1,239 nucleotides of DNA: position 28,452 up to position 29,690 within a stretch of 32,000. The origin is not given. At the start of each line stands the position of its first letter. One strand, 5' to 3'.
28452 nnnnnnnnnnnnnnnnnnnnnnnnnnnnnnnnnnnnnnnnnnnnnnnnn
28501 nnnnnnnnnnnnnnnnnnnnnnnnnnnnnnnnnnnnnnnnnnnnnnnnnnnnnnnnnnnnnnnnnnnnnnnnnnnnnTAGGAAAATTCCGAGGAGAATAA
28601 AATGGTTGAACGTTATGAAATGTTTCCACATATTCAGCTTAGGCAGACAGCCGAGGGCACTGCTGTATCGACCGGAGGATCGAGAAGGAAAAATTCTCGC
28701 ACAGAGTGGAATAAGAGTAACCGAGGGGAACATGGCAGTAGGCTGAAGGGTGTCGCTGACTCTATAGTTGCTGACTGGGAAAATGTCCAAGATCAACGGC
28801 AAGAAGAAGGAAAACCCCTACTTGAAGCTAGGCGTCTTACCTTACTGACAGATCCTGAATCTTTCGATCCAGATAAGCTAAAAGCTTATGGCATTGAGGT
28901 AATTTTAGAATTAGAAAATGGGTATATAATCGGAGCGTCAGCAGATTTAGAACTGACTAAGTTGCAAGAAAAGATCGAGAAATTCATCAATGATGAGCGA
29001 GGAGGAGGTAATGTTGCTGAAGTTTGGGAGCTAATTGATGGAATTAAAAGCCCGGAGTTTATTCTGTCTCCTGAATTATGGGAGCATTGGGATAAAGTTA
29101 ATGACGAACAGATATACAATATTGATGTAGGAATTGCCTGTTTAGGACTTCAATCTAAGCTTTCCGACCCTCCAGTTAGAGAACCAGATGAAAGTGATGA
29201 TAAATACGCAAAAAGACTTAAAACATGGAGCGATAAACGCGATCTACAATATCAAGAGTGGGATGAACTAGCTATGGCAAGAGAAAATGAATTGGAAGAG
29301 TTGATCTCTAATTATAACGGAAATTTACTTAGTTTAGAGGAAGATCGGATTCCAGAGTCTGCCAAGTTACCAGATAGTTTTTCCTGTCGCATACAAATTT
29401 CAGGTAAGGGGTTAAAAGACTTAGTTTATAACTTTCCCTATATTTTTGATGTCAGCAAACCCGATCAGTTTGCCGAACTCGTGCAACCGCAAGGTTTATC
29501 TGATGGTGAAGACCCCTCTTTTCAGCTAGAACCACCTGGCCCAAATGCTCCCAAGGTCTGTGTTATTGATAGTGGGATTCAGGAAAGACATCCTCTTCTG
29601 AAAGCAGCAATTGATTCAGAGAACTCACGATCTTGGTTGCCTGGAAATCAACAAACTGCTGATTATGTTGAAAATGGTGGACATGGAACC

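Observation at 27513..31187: AAA+ ATPase + large cytoplasmic S8 subtilase gene pair (IetAS-like anti-phage architecture)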

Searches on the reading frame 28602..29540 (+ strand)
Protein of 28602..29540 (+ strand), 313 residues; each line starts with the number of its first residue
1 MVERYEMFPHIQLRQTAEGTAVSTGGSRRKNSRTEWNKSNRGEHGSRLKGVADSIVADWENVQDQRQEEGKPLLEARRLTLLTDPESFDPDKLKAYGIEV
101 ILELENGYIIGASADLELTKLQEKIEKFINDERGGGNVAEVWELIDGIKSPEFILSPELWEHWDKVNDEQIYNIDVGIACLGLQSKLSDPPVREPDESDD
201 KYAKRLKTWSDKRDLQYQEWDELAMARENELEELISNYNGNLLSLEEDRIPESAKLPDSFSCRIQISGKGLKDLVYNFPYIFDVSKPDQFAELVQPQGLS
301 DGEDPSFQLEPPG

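Call 27: search_protein_families(library=pfam, proteins=[window:28602-29540:+], max_evalue=1)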
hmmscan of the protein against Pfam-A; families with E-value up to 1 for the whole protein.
window:28602-29540:+ (313 aa): 0 families

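Call 80: search_solved_structures(query=A3, max_evalue=10)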
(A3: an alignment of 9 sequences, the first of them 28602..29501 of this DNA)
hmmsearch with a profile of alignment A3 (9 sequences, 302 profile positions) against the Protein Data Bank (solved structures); distinct sequences matched with E-value up to 10: 0.
